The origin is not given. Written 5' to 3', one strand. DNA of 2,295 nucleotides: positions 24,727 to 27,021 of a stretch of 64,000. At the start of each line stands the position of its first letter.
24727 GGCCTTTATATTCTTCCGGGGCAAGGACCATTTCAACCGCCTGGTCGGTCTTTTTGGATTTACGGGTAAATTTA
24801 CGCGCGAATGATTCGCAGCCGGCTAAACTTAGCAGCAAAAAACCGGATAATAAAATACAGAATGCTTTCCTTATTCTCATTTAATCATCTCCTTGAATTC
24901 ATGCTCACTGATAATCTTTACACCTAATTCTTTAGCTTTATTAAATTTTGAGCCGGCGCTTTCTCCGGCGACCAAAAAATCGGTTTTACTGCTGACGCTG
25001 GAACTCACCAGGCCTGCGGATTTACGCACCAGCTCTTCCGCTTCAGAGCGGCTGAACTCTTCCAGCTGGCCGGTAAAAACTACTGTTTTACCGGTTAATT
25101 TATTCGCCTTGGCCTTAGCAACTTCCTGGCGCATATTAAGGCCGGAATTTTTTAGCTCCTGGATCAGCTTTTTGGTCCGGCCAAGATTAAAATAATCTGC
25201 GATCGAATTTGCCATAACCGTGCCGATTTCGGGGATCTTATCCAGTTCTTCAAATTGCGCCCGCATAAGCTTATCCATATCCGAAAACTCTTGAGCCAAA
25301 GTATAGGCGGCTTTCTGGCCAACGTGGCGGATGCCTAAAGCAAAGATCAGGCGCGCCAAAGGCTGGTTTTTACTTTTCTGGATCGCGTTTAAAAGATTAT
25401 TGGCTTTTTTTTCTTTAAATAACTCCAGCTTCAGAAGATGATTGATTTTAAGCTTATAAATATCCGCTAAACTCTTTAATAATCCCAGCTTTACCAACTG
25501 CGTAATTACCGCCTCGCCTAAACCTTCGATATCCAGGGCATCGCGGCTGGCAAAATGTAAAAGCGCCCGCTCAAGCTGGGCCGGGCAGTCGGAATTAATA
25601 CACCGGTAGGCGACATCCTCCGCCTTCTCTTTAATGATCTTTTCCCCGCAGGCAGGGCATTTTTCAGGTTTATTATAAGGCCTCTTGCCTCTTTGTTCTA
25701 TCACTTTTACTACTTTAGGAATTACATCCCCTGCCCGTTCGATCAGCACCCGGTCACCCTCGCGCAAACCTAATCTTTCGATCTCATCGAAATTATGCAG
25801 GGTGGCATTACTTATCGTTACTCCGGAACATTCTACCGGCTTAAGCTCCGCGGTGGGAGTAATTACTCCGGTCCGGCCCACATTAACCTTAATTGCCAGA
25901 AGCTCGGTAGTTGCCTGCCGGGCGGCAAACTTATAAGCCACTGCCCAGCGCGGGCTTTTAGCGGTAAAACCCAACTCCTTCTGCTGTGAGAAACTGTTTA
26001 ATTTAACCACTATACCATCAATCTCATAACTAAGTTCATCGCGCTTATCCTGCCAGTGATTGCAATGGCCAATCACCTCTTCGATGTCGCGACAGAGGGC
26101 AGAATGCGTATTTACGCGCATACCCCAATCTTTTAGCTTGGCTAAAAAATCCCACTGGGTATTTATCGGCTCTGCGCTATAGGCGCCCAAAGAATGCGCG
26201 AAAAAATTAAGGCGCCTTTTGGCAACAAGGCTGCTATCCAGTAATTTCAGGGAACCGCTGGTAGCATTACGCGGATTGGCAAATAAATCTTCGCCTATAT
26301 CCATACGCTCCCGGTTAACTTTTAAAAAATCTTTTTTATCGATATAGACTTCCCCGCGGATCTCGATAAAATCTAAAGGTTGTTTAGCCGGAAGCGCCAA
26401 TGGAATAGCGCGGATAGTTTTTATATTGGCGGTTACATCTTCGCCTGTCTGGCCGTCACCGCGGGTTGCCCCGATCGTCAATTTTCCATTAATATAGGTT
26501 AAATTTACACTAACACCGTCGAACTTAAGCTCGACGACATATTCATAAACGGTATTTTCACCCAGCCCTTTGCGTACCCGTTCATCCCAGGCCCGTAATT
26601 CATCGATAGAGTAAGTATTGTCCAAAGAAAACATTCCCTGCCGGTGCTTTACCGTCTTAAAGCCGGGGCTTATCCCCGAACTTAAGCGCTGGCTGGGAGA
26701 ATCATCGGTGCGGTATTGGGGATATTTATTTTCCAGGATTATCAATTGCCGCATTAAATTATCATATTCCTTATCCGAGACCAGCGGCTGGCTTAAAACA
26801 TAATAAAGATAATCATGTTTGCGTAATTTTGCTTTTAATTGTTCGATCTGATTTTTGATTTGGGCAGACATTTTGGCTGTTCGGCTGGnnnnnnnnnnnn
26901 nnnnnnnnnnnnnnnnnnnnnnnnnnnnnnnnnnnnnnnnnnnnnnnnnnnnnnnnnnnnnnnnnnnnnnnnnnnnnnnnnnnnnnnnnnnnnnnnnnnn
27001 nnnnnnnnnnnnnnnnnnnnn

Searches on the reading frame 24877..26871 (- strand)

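Call 65: search_protein_families(library=pfam, proteins=[window:24877-26871:-], max_evalue=0.00001)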
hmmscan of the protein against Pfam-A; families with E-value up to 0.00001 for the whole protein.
window:24877-26871:- (664 aa): 7 families
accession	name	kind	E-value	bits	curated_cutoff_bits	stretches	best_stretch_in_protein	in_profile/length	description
PF01653.23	DNA_ligase_aden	-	2.2e-97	326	27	1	71-317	4-252/253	NAD-dependent DNA ligase adenylation domain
PF03120.22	DNA_ligase_OB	-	1.6e-32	111.6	32.9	1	321-395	1-75/79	NAD-dependent DNA ligase OB-fold domain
PF12826.13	HHH_2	-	1.1e-22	80.3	27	1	507-570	1-64/64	Helix-hairpin-helix motif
PF00533.33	BRCT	-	1.4e-14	54.5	21.3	1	590-663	4-78/78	BRCA1 C Terminus (BRCT) domain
PF22745.1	Nlig-Ia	-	5.1e-09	37.1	27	1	5-52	2-49/92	DNA ligase-like, N-terminal NAD+-binding domain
PF03119.21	DNA_ligase_ZBD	-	1.8e-08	34.6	25.8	1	404-431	1-27/27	NAD-dependent DNA ligase C4 zinc finger domain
PF14520.12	HHH_5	-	2.8e-06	28.1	27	0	443-499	2-57/57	Helix-hairpin-helix domain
